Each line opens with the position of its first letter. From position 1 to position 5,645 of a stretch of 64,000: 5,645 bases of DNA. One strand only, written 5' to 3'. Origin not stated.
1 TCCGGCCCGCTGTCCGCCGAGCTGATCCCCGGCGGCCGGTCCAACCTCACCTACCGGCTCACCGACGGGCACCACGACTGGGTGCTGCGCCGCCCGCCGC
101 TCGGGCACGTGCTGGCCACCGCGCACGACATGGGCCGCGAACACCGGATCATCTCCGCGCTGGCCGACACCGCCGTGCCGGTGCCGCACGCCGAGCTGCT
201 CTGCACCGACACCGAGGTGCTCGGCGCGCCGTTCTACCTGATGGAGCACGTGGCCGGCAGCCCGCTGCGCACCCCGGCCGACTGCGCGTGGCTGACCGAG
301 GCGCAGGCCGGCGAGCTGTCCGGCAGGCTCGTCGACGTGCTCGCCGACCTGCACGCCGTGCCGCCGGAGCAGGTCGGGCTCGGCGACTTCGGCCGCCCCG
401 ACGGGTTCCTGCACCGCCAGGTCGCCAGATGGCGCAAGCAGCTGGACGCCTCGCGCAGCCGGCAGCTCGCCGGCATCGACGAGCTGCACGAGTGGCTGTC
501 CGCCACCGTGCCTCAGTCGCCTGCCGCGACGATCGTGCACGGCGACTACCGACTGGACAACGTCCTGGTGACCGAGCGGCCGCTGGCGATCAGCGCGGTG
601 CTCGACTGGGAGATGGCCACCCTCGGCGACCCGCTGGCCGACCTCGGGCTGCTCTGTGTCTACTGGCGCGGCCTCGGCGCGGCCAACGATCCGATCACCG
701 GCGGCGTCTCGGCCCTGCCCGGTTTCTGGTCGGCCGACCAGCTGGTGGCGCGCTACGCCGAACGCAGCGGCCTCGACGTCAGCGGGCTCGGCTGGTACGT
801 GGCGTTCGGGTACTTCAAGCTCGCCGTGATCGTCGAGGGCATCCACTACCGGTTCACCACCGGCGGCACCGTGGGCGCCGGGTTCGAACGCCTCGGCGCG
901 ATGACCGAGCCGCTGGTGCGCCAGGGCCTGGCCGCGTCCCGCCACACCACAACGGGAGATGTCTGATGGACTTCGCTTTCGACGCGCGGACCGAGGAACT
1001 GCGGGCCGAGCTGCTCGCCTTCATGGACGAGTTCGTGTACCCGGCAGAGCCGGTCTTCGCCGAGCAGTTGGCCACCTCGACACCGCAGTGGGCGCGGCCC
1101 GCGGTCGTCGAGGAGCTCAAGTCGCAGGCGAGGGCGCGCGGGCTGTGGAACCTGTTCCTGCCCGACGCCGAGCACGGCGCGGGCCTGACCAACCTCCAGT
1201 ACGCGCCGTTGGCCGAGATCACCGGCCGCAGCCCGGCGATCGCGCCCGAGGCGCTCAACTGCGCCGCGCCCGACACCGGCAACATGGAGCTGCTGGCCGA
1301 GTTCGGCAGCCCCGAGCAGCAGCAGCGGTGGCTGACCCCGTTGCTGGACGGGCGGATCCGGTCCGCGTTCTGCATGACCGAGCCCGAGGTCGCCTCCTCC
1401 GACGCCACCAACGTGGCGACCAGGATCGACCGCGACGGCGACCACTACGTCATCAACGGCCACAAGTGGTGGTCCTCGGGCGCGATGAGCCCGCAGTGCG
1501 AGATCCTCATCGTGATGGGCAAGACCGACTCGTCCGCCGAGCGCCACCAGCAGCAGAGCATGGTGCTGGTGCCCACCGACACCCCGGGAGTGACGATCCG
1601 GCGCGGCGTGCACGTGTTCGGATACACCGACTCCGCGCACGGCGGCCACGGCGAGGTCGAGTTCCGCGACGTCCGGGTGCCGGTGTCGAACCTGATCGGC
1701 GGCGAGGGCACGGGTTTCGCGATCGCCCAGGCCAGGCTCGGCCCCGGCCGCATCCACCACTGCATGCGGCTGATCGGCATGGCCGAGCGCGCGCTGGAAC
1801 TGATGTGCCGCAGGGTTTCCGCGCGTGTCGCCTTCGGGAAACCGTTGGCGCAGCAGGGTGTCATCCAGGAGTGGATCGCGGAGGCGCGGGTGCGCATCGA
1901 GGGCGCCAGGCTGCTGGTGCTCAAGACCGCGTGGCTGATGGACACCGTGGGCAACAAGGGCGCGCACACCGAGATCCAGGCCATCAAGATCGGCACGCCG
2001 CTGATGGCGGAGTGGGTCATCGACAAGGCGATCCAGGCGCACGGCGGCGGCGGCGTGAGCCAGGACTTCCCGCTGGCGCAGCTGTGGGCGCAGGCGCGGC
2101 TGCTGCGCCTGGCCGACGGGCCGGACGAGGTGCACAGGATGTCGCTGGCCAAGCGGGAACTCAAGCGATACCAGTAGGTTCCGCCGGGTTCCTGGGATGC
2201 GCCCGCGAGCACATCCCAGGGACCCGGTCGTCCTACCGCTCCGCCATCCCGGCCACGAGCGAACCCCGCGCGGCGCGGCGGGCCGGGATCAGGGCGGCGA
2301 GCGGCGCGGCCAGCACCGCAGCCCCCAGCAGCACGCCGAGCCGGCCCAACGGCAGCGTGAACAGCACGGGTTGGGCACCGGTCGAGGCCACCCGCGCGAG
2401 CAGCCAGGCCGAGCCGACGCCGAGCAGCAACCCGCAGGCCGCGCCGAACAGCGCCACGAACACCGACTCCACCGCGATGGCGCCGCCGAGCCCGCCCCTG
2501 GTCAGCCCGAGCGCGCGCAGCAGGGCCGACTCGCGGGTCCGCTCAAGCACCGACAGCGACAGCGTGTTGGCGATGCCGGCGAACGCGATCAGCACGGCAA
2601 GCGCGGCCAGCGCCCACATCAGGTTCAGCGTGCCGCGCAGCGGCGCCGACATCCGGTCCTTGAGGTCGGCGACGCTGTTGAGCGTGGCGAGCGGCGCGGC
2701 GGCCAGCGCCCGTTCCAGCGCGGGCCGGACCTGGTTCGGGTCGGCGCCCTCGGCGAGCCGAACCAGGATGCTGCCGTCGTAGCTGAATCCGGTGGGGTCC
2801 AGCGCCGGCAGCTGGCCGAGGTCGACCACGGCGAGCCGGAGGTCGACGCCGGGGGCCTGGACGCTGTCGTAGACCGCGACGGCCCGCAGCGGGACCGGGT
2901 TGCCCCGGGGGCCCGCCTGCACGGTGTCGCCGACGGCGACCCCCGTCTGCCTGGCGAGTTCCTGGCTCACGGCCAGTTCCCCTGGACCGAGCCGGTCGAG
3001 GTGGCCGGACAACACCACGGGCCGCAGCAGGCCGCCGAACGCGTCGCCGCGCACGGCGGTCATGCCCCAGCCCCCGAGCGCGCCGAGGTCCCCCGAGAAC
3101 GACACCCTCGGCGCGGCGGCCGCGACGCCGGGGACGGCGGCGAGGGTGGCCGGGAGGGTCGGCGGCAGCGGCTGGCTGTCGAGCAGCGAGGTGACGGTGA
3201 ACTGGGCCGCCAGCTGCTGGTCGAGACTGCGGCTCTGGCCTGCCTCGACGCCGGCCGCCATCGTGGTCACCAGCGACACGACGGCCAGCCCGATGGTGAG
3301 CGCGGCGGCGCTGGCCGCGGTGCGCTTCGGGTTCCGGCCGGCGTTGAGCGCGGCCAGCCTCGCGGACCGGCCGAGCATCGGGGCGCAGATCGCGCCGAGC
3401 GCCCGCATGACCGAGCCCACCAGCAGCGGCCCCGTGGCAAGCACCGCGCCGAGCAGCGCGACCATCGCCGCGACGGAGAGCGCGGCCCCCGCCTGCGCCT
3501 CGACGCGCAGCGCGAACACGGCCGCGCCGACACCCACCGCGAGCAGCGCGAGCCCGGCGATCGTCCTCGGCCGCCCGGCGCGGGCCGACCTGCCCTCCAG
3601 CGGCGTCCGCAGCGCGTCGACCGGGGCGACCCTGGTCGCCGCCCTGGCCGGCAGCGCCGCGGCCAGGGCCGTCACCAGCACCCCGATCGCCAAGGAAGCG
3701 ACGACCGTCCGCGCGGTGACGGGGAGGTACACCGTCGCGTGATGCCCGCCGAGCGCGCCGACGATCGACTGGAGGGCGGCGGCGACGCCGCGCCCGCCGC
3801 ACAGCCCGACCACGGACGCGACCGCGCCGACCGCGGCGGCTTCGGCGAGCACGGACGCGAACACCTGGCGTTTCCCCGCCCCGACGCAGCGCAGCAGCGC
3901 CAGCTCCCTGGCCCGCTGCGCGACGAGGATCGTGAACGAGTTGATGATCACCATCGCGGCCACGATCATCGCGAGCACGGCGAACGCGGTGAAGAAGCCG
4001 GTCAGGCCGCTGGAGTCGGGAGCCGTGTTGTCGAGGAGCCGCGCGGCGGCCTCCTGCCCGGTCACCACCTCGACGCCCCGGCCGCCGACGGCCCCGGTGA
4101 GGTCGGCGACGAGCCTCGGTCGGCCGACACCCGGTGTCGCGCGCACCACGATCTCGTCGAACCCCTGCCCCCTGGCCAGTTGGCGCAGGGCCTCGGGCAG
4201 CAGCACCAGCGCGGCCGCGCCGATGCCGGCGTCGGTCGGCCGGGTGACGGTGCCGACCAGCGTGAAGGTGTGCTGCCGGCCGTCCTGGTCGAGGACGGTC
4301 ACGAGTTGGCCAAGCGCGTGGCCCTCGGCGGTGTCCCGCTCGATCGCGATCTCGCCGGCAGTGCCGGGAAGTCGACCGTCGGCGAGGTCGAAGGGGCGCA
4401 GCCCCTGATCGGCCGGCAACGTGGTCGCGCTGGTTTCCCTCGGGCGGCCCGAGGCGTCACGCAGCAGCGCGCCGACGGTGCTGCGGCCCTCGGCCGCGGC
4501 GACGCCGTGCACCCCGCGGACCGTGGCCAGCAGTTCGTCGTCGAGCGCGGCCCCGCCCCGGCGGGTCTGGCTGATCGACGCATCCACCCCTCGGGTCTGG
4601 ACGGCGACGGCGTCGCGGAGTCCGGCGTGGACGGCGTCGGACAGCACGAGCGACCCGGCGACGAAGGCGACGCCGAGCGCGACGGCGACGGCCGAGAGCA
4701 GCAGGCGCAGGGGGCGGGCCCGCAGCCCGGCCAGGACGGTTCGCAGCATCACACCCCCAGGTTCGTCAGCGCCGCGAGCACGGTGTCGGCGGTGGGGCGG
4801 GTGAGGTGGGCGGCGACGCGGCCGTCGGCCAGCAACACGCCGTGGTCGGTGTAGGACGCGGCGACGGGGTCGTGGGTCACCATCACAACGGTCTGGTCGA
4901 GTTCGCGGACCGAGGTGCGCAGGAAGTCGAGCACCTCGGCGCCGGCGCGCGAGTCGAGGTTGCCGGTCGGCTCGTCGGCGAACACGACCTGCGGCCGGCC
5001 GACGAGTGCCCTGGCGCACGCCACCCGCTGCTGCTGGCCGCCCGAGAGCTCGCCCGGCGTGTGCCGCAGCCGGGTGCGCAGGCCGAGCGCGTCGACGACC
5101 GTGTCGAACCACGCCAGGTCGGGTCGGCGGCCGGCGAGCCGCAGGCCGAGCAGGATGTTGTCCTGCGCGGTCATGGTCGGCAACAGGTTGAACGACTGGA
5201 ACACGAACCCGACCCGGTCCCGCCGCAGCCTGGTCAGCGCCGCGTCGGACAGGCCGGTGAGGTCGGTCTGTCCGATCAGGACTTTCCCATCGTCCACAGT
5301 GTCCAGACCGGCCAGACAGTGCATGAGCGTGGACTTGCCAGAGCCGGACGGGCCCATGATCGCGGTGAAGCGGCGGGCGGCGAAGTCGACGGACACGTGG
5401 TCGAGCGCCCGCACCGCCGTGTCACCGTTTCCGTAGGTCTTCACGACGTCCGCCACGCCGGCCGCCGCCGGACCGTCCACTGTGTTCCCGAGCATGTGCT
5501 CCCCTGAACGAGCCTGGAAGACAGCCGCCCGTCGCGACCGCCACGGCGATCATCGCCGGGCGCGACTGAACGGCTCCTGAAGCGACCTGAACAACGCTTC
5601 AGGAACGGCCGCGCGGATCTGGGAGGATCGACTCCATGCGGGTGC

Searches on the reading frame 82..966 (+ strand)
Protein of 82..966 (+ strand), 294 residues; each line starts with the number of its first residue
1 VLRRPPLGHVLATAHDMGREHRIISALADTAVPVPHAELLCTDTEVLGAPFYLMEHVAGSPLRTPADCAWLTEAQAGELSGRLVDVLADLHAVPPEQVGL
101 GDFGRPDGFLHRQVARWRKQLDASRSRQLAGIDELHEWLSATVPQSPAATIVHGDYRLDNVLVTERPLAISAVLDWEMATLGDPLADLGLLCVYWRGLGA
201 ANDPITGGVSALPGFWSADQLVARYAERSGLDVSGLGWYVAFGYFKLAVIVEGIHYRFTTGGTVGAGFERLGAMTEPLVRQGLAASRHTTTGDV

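Call 14: search_protein_families(library=pfam, proteins=[window:82-966:+])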
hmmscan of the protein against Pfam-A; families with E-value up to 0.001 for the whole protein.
window:82-966:+ (294 aa): 1 family
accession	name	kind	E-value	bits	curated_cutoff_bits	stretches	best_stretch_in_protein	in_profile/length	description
PF01636.29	APH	-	4.7e-46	157.9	23.2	1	2-196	25-214/239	Phosphotransferase enzyme family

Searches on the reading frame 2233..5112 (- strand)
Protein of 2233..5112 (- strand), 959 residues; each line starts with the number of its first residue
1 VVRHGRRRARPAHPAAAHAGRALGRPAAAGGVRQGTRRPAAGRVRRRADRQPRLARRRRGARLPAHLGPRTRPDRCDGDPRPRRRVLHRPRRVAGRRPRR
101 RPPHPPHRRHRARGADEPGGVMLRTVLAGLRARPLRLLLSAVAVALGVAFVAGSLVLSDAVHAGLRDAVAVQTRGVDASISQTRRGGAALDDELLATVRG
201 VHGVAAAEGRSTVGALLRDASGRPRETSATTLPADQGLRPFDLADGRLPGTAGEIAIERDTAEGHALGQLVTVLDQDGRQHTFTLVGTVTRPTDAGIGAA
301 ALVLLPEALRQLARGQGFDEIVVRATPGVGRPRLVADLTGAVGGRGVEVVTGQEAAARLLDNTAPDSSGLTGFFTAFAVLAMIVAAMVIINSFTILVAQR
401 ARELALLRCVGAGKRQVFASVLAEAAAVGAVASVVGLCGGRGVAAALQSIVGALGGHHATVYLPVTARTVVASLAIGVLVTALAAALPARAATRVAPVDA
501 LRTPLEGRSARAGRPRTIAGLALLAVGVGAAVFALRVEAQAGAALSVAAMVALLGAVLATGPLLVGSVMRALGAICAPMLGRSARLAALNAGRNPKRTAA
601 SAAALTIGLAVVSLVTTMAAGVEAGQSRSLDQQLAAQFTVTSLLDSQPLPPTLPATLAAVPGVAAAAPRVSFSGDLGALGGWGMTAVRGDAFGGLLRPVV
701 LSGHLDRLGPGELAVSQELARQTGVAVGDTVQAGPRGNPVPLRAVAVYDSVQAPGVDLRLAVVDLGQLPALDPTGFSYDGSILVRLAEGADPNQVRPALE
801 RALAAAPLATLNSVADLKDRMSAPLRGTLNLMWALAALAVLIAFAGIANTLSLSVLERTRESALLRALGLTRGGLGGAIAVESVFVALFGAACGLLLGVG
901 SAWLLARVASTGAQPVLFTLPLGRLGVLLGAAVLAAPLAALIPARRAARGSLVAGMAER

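Call 14: search_protein_families(library=pfam, proteins=[window:2233-5112:-])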
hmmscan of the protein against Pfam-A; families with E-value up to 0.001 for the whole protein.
window:2233-5112:- (959 aa): 2 families
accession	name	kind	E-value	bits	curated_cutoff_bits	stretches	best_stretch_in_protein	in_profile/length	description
PF02687.27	FtsX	-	1.5e-31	109.4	25.5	2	834-950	2-118/120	FtsX-like permease C-terminal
PF12704.14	MacB_PCD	-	3.8e-20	73.5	27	2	598-801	1-206/207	MacB-like periplasmic core domain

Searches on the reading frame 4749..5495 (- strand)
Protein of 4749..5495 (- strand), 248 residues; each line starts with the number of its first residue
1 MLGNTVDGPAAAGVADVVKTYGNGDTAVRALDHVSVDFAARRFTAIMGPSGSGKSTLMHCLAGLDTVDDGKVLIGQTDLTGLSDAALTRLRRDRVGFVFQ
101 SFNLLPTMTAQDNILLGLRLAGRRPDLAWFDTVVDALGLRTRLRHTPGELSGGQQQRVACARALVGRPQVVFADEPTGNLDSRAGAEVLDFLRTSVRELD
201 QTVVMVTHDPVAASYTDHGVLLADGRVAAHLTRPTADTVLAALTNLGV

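Call 14: search_protein_families(library=pfam, proteins=[window:4749-5495:-])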
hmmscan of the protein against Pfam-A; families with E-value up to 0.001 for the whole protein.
window:4749-5495:- (248 aa): 5 families
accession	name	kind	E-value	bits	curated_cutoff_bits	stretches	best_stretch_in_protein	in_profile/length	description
PF00005.33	ABC_tran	-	3.8e-30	105.7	25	1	31-177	1-136/137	ABC transporter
PF13304.12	AAA_21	-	2.2e-05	25.1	27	0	43-65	1-23/304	AAA domain, putative AbiEii toxin, Type IV TA system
PF02463.25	SMC_N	-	3.9e-05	23.6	40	0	34-60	18-43/220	RecF/RecN/SMC N terminal domain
PF13555.12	AAA_29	-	4.8e-05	23.5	27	1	32-58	13-39/61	P-loop containing region of AAA domain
PF13476.12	AAA_23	-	0.00013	23.1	27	1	29-62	8-40/201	AAA domain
